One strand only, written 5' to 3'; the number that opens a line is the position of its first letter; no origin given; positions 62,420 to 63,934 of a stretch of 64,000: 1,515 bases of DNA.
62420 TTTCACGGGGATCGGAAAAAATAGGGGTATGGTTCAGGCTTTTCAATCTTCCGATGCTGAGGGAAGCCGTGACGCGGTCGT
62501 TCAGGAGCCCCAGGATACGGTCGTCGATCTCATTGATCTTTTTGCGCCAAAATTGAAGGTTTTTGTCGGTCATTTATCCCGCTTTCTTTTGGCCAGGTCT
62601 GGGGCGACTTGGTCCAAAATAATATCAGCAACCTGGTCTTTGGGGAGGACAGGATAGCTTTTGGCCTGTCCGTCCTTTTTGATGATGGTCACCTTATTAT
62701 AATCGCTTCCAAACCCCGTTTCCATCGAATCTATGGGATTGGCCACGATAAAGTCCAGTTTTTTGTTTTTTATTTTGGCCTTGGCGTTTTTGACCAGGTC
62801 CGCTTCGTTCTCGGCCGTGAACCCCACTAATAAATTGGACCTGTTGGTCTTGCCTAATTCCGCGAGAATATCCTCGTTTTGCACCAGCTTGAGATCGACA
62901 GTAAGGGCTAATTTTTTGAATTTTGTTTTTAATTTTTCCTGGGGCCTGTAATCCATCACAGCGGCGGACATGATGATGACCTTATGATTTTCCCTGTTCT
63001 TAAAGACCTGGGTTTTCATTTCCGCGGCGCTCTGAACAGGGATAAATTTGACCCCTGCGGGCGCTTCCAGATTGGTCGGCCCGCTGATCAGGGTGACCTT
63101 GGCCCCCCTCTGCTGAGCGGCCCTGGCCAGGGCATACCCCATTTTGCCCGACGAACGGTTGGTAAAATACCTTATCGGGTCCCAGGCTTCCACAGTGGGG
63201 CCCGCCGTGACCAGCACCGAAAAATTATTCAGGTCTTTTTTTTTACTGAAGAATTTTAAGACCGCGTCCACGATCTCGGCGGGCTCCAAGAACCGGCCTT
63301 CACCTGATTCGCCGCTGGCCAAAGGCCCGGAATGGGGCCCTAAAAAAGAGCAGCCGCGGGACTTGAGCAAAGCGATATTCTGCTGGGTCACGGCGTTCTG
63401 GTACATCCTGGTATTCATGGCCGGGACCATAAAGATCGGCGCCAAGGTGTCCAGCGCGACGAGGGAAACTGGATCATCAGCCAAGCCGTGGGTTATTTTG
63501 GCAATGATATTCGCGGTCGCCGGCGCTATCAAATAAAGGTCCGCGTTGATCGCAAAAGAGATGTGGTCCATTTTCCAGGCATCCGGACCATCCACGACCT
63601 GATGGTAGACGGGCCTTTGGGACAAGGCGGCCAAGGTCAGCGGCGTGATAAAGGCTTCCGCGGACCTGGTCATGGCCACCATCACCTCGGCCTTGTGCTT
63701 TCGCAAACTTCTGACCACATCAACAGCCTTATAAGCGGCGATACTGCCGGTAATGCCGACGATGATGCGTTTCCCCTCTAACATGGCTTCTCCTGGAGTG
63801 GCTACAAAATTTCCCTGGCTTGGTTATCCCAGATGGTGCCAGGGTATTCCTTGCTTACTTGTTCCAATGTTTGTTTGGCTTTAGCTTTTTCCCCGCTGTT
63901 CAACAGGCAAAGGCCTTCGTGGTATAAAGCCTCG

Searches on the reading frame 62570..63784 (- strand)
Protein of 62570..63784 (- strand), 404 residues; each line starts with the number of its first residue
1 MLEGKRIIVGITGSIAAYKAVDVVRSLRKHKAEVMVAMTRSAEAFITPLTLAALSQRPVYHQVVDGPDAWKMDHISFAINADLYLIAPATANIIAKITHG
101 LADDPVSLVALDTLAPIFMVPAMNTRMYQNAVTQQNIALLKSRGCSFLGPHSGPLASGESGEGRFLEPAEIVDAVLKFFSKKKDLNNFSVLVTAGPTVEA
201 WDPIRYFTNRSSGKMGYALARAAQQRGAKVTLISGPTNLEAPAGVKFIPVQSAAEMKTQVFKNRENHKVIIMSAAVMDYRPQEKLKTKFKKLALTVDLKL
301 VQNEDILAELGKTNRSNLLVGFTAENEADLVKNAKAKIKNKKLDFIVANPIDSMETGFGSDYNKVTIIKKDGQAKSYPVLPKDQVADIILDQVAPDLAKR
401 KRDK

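Call 61: find_encoding_contigs(protein=window:62570-63784:-, flank=10000, max_places=2)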
Protein window:62570-63784:- (404 aa): 3 contigs read that carry it; 2 places shown.
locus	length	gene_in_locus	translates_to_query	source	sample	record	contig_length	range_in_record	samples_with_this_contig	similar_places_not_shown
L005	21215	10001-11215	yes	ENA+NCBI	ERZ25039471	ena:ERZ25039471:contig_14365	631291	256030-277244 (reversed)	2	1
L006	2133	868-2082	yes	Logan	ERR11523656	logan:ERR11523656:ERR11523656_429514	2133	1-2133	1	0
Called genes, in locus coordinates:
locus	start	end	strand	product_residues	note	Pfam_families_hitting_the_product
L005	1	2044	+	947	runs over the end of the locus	PF00005:ABC_tran (faint), PF02463:SMC_N (faint), PF03193:RsgA_GTPase (faint), PF13191:AAA_16 (faint), PF13555:AAA_29 (faint), PF20703:nSTAND1 (faint), PF17760:UvrA_inter, PF17755:UvrA_DNA-bind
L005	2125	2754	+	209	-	PF04961:FTCD_C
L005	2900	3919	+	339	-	PF03687:UPF0164, PF19572:PorV (faint)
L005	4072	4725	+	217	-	PF00027:cNMP_binding, PF13545:HTH_Crp_2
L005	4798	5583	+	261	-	PF00005:ABC_tran, PF13304:AAA_21 (faint), PF12399:BCA_ABC_TP_C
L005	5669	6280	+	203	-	PF00005:ABC_tran, PF13304:AAA_21 (faint)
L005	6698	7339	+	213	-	-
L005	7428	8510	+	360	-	PF00140:Sigma70_r1_2, PF04542:Sigma70_r2, PF04539:Sigma70_r3, PF04545:Sigma70_r4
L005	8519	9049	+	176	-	PF00156:Pribosyltran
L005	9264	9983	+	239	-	PF07719:TPR_2 (faint), PF13181:TPR_8 (faint), PF13424:TPR_12 (faint), PF25062:ARM_TT21_N (faint), PF13428:TPR_14 (faint), PF12895:ANAPC3 (weak), PF13432:TPR_16 (weak), PF13174:TPR_6 (weak), +4 more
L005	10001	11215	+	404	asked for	PF02441:Flavoprotein, PF04127:DFP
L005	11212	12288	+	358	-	PF01817:CM_2, PF00800:PDT, PF01842:ACT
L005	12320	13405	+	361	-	PF00155:Aminotran_1_2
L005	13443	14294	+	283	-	PF03446:NAD_binding_2 (weak), PF03807:F420_oxidored, PF02153:PDH_N, PF20463:PDH_C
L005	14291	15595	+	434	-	PF00275:EPSP_synthase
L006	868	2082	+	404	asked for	PF02441:Flavoprotein, PF04127:DFP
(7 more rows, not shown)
